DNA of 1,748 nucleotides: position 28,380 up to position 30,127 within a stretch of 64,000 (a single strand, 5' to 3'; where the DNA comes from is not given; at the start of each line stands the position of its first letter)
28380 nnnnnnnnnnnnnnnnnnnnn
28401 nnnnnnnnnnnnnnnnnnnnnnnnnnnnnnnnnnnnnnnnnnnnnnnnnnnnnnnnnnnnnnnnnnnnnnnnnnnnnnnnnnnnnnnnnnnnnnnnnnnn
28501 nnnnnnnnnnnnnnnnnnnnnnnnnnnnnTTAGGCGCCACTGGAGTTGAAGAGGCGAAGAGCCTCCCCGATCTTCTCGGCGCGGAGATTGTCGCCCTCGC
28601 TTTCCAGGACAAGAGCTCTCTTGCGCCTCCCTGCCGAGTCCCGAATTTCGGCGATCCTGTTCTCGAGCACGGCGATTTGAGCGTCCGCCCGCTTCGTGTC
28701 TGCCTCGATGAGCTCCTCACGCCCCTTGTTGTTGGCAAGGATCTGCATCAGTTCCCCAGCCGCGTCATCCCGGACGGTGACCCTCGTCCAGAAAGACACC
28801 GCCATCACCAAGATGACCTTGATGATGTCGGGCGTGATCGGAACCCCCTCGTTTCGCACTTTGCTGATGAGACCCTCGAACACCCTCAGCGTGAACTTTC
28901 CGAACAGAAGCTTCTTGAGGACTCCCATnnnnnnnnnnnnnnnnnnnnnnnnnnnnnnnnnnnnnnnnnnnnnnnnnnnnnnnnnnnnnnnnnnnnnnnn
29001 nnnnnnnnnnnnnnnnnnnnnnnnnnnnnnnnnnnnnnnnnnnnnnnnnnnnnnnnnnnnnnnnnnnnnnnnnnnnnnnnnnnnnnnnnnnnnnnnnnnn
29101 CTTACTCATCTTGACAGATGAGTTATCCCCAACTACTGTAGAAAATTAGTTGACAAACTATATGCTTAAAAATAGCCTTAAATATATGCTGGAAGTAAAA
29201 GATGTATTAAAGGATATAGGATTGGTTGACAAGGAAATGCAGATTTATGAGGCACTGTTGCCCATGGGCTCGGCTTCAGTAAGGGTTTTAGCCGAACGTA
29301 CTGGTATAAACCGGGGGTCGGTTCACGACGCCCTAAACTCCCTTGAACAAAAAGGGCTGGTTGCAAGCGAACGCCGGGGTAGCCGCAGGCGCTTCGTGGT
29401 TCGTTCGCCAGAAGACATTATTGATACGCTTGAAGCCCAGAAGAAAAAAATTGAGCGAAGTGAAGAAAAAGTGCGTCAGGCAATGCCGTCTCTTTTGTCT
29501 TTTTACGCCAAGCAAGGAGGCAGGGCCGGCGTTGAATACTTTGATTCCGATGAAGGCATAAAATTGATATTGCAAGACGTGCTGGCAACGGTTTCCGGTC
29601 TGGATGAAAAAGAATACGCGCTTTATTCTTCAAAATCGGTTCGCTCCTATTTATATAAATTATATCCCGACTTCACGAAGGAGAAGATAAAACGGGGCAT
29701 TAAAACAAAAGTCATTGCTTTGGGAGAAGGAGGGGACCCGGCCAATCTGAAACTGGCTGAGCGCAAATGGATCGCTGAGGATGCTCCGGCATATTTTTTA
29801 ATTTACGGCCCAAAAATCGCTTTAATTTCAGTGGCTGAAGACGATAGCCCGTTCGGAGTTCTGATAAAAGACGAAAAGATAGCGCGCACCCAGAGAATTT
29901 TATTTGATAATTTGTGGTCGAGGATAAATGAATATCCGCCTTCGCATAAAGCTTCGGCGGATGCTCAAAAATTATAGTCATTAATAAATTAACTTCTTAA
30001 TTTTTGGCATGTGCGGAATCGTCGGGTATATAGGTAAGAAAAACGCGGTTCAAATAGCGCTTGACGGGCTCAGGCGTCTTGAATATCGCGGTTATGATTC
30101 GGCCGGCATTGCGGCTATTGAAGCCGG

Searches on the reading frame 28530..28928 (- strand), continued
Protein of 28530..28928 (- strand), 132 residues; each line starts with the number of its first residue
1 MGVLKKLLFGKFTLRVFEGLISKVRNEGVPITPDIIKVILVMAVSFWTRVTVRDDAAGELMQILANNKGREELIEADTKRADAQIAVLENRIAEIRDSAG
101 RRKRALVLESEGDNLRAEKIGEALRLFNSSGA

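Call 68: fold_search(model_id=the predicted structure, library=viral)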
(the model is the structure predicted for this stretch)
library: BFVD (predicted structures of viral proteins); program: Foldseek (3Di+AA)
matches with E <= 10: 233; with E <= 0.001: 0
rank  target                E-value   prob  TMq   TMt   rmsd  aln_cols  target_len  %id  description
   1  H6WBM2                4.9e-01  0.54  0.27  0.16  14.6        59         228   22  Phage tape measure protein [Rhodobacter phage RcapNL]
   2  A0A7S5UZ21            4.9e-01  0.33  0.27  0.43  15.4        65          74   15  (no name in the UniProt tables at hand)
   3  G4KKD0                7.0e-01  0.28  0.27  0.08  14.1        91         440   13  (no name in the UniProt tables at hand)
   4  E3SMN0                8.6e-01  0.51  0.28  0.46   3.8        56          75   11  Uncharacterized protein [Prochlorococcus phage P-HM1]
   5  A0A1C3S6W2            8.6e-01  0.38  0.31  0.48   7.5        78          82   17  Uncharacterized protein [Escherichia phage vB_Eco_slurp01]
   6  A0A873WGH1            9.3e-01  0.47  0.30  0.46   8.3        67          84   10  Uncharacterized protein [Synechococcus phage S-H38]
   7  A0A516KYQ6            9.3e-01  0.13  0.19  0.29  13.9        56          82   23  (no name in the UniProt tables at hand)
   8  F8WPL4                1.1e+00  0.25  0.32  0.28   4.4        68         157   16  (no name in the UniProt tables at hand)
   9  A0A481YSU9            1.2e+00  0.21  0.28  0.15  20.9        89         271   21  Uncharacterized protein [Marseillevirus LCMAC101]
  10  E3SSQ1                1.3e+00  0.38  0.27  0.34   4.8        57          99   14  Uncharacterized protein [Prochlorococcus phage P-HM2]
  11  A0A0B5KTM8            1.4e+00  0.38  0.47  0.23   6.0       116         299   14  Phosphoprotein [Wuhan Insect virus 6]
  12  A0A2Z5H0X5            1.4e+00  0.21  0.24  0.26   5.6        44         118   23  (no name in the UniProt tables at hand)
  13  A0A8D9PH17            1.4e+00  0.21  0.38  0.15   7.7       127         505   15  P [Tagetes erecta virus 1]
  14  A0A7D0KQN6            1.5e+00  0.57  0.24  0.80   0.7        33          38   12  (no name in the UniProt tables at hand)
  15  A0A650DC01            1.5e+00  0.51  0.27  0.41   1.3        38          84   18  (no name in the UniProt tables at hand)
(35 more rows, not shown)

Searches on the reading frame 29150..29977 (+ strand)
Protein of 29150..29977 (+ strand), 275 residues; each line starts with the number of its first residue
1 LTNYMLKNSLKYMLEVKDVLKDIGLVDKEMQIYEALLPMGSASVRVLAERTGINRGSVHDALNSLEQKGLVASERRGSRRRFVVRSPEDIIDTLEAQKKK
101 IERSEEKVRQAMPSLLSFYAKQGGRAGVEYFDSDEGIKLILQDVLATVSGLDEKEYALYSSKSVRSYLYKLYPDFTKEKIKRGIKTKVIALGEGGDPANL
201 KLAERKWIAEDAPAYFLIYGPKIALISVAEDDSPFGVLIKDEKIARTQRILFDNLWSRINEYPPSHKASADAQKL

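Call 18: find_related_loci(query=window:29150-29977:+, collection=genome_contigs, flank=8000)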
Query window:29150-29977:+ (275 aa) in genome_contigs; peptide patterns used: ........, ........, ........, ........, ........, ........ (x = any residue, [..] = any of these).
261 stretches matched a pattern; 6 encode a relative of the query (tblastn E <= 1e-3); 6 distinct loci.
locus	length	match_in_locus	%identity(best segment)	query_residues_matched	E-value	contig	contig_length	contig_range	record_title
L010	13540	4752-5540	94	1-263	2e-164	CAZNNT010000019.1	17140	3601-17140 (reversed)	MAG TPA_asm: uncultured Candidatus Saccharibacteria bacterium isolate SRP090828_co3_7 genome assembly, contig: NODE_559_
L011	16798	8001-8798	82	10-275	2e-147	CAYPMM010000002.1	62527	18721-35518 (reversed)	MAG TPA_asm: uncultured Candidatus Saccharibacteria bacterium isolate binchicken_co38_445 genome assembly, contig: NODE_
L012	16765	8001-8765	83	5-259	1e-141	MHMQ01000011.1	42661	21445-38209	MAG: Candidatus Niyogibacteria bacterium RIFCSPLOWO2_01_FULL_45_48 rifcsplowo2_01_scaffold_14787, whole genome shotgun s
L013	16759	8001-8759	79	7-259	2e-136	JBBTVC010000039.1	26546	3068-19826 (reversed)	MAG: Patescibacteria group bacterium isolate H14-bin026_1 H14_bin026_1_000000000039, whole genome shotgun sequence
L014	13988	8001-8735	39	19-263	1e-57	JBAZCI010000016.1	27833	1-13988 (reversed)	MAG: Patescibacteria group bacterium isolate SO_2017_GW1_133 NODE_7128_length_27833_cov_1.753158_OW334_2017, whole genom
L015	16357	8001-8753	70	9-259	3e-121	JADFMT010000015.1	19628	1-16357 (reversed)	MAG: Patescibacteria group bacterium isolate B5T1B11 B5T1B11_NODE402, whole genome shotgun sequence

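Call 56: search_protein_families(library=pfam, proteins=[window:29150-29977:+], max_evalue=0.01)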
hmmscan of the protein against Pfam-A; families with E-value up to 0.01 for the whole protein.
window:29150-29977:+ (275 aa): 14 families
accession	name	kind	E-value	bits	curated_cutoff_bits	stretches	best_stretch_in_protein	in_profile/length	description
PF01978.25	TrmB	-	4.3e-13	49.3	25.6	1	20-87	1-67/68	Sugar-specific transcriptional regulator TrmB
PF12802.13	MarR_2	-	2.4e-08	34.5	27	1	36-81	14-60/61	MarR family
PF09339.16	HTH_IclR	-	5.5e-06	26.5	22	1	27-73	3-50/52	IclR helix-turn-helix domain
PF13412.12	HTH_24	-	1e-05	25.4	21.9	1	32-71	8-47/48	Winged helix-turn-helix DNA-binding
PF25212.1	HVO_A0114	-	1.6e-05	25.1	27.6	1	25-84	20-79/84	HVO_A0114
PF00392.27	GntR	-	4.3e-05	23.5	27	1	43-77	26-60/64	Bacterial regulatory proteins, gntR family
PF13730.12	HTH_36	-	0.0003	21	25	1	42-71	26-55/55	Helix-turn-helix domain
PF08221.17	HTH_9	-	0.00034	21.1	23.4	1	32-71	18-57/62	RNA polymerase III subunit RPC82 helix-turn-helix domain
PF01047.28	MarR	-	0.00042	20.6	24.6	1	39-76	15-52/59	MarR family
PF14502.12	HTH_41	-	0.00062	19.6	25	1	47-77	12-42/48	Helix-turn-helix domain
PF13545.12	HTH_Crp_2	-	0.00094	19.5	27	1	44-88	25-65/70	Crp-like helix-turn-helix domain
PF03965.22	Penicillinase_R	-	0.0015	19.3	22.6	1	27-91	3-71/115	Penicillinase repressor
PF13551.12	HTH_29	-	0.0016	19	28.1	1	40-80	11-52/64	Winged helix-turn helix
PF03551.20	PadR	-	0.0091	16.4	27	0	52-78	28-54/75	Transcriptional regulator PadR-like family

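Call 84: find_homologous_proteins(query=window:29189-29977:+, max_evalue=1e-40)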
Query window:29189-29977:+ (262 aa): 80 proteins with E <= 1e-40 among 1763 candidates.
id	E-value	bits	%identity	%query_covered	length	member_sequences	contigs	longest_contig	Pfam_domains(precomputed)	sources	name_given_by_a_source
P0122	4.2e-144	497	94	94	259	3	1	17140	PF01978.26,PF12802.14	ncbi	-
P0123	1.6e-134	465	81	100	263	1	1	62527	PF01978.26,PF12802.14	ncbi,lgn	-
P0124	1.2e-129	449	83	94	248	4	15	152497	PF01978.26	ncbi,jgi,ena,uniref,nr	ncbi:MAG: hypothetical protein A2931_03685 [Candidatus Niyogibacteria bacterium RIFCSPLOWO2_01_FULL_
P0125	2.5e-129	448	84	94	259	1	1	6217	PF01978.26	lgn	-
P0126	2.2e-128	445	82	94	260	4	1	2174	PF01978.26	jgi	-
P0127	5.5e-126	437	81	94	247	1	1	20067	PF01978.26,PF12802.14,PF00392.28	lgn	-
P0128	8.5e-126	437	82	94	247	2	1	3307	PF01978.26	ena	-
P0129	5.2e-123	428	81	94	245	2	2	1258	PF01978.26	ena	-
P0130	6.7e-122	424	77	94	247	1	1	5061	PF13412.13,PF01978.26,PF00392.28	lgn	-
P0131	1.5e-121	423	77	94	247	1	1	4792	PF01978.26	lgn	-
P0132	3.5e-119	415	76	94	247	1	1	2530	PF01978.26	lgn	-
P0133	9.1e-119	414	76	94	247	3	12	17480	PF01978.26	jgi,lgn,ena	-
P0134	2.1e-117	409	72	99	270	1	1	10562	PF01978.26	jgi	-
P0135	2.5e-115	402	74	94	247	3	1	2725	PF01978.26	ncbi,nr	ncbi:MAG: TrmB family transcriptional regulator [Candidatus Niyogibacteria bacterium]|nr:TrmB family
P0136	3.7e-115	402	74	94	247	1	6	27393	PF01978.26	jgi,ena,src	-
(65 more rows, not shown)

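Call 85: find_encoding_contigs(protein=P0125, flank=4000, max_places=1)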
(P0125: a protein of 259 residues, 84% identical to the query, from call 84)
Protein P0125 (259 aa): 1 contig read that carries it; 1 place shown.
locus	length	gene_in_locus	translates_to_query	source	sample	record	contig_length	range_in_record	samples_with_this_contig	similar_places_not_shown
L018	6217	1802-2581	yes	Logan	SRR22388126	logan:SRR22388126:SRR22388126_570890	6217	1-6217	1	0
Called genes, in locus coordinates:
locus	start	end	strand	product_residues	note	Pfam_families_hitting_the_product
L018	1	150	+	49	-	?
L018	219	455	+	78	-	-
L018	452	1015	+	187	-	-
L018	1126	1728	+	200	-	PF01066:CDP-OH_P_transf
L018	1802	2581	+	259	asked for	PF01978:TrmB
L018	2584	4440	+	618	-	PF13522:GATase_6, PF13537:GATase_7, PF01380:SIS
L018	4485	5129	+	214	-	PF00483:NTP_transferase, PF12804:NTP_transf_3 (weak)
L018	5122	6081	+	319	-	PF01933:CofD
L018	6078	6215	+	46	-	?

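Call 86: find_encoding_contigs(protein=P0127, flank=4000, max_places=1)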
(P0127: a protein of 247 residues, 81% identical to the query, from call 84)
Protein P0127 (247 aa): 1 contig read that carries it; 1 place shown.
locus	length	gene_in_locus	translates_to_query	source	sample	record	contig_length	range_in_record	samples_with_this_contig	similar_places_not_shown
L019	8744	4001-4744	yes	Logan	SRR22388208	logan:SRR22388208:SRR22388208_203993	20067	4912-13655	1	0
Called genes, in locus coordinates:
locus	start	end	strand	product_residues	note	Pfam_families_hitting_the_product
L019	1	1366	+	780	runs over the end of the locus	PF00133:tRNA-synt_1, PF09334:tRNA-synt_1g, PF13603:tRNA-synt_1_2, PF00133:tRNA-synt_1, PF09334:tRNA-synt_1g, PF08264:Anticodon_1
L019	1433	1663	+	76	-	-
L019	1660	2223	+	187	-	PF06035:Peptidase_C93 (weak)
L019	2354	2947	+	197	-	PF01066:CDP-OH_P_transf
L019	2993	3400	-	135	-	-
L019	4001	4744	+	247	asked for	PF01978:TrmB, PF12802:MarR_2 (weak), PF00392:GntR (faint)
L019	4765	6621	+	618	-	PF13522:GATase_6, PF13537:GATase_7, PF01380:SIS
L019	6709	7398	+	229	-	PF00483:NTP_transferase, PF01128:IspD (faint), PF12804:NTP_transf_3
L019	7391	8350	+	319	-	PF01933:CofD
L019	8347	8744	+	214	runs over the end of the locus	PF00702:Hydrolase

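Call 87: find_encoding_contigs(protein=P0128, flank=4000, max_places=1)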
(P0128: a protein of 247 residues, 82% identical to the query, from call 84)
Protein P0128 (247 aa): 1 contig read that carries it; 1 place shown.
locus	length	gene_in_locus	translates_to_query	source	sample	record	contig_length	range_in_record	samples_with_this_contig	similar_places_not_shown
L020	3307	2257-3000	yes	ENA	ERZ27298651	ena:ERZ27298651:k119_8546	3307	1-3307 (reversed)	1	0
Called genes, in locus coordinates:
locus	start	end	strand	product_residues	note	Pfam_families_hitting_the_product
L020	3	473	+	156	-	?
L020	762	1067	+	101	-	-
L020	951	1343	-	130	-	PF14667:Polysacc_synt_C (weak)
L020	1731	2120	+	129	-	-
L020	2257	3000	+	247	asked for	PF01978:TrmB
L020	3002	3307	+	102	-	?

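Call 88: find_encoding_contigs(protein=P0130, flank=4000, max_places=1)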
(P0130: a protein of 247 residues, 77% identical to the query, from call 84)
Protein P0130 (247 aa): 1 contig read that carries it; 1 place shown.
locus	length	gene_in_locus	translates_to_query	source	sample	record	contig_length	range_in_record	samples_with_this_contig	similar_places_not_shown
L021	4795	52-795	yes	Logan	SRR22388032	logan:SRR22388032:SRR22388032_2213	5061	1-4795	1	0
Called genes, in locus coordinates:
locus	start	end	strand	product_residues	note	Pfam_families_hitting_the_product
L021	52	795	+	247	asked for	PF01978:TrmB, PF00392:GntR (weak), PF13412:HTH_24 (weak)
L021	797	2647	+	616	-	PF13522:GATase_6, PF13537:GATase_7, PF01380:SIS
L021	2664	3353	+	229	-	PF00483:NTP_transferase, PF01128:IspD (weak), PF12804:NTP_transf_3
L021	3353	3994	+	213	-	PF01933:CofD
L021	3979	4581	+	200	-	PF01300:Sua5_yciO_yrdC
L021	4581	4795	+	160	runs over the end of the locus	?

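Call 89: find_encoding_contigs(protein=P0133, flank=4000, max_places=1)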
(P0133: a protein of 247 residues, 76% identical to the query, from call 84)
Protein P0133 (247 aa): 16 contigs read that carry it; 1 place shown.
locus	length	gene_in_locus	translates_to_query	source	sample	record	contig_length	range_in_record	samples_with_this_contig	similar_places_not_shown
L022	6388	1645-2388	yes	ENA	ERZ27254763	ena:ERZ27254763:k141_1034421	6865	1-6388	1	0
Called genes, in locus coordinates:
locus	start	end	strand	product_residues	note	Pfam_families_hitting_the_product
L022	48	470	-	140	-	-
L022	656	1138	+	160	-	-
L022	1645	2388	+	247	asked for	PF01978:TrmB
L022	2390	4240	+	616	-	PF13522:GATase_6, PF13537:GATase_7, PF01380:SIS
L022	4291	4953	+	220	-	PF00483:NTP_transferase, PF12804:NTP_transf_3 (faint)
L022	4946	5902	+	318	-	PF01933:CofD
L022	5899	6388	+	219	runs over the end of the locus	PF00702:Hydrolase, PF13419:HAD_2 (weak)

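Call 90: find_encoding_contigs(protein=P0136, flank=4000, max_places=1)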
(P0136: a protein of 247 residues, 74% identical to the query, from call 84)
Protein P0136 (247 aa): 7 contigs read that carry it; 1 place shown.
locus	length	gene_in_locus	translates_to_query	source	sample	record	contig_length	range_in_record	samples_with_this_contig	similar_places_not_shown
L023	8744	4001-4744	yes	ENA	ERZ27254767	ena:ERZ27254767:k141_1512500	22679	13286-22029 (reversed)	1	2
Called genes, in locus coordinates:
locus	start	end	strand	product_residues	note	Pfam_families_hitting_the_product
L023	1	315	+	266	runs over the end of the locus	PF01026:TatD_DNase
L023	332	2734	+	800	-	PF00133:tRNA-synt_1, PF09334:tRNA-synt_1g, PF13603:tRNA-synt_1_2, PF00133:tRNA-synt_1, PF09334:tRNA-synt_1g, PF08264:Anticodon_1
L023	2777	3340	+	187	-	PF01066:CDP-OH_P_transf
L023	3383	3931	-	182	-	-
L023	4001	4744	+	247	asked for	PF01978:TrmB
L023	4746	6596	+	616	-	PF13522:GATase_6, PF13537:GATase_7, PF01380:SIS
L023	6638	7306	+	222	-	PF00483:NTP_transferase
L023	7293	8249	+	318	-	PF01933:CofD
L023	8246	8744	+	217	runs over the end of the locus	PF00702:Hydrolase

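Call 96: search_protein_families(library=pfam, proteins=[L020:951-1343:-, L020:1731-2120:+, L022:656-1138:+, L023:3383-3931:-, L013:6933-7346:-, L013:5882-6883:-], max_evalue=0.01)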
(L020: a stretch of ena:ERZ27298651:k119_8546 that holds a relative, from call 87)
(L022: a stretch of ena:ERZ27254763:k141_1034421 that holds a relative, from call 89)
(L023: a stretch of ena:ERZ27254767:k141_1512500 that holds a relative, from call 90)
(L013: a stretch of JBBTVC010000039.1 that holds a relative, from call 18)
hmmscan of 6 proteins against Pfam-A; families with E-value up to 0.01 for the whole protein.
L020:951-1343:- (130 aa): 2 families
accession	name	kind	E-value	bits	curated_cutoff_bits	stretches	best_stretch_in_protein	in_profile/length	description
PF14667.12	Polysacc_synt_C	-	1.3e-06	29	28.7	1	17-106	3-87/111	Polysaccharide biosynthesis C-terminal domain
PF07883.17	Cupin_2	-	0.0015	18.6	27.2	1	40-104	5-56/70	Cupin domain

L020:1731-2120:+ (129 aa): 1 family
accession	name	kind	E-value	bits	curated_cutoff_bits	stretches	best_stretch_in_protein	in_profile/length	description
PF13493.11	DUF4118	-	0.0065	16.7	28.4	0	66-112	6-48/107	Domain of unknown function (DUF4118)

L022:656-1138:+ (160 aa): 0 families

L023:3383-3931:- (182 aa): 0 families

L013:6933-7346:- (137 aa): 0 families

L013:5882-6883:- (333 aa): 1 family
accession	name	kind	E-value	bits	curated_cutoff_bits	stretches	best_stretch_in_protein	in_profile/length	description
PF10095.14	DUF2333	-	3.4e-52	177.9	22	1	56-332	47-328/330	Uncharacterized protein conserved in bacteria (DUF2333)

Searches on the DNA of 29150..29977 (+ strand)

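Call 27: search_rna_families(sources=[L010, L011, L012, L013, L014, L015], threshold=gathering)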
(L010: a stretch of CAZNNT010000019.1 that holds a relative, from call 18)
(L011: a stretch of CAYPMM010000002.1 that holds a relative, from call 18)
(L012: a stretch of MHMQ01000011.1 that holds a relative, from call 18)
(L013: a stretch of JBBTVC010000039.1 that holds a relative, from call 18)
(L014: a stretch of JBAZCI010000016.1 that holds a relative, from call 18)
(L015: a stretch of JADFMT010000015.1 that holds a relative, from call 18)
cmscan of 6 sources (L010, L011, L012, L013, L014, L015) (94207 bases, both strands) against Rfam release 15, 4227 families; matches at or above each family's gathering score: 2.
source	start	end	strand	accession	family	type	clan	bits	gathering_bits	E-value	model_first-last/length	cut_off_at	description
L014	1922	5403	+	RF02541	LSU_rRNA_bacteria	Gene; rRNA;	CL00112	2382.1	50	0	1-2925/2925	no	Bacterial large subunit ribosomal RNA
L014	5472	5588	+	RF00001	5S_rRNA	Gene; rRNA;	CL00113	79.7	38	4e-15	1-120/120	no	5S ribosomal RNA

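Call 50: search_rna_families(source=L013, start=7400, end=7960, threshold=evalue, max_evalue=1)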
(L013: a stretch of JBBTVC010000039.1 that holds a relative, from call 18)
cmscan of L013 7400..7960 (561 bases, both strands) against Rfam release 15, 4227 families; matches with E-value up to 1: 2.
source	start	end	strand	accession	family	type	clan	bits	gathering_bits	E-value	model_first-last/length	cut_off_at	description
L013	7444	7479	+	RF00624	P9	Gene;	-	17.5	43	0.32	1-74/74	no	Pseudomonas sRNA P9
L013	7658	7747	+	RF03012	Mu-gpT-DE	Gene; sRNA;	-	16.1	49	0.53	1-53/53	no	Mu-gpT-DE RNA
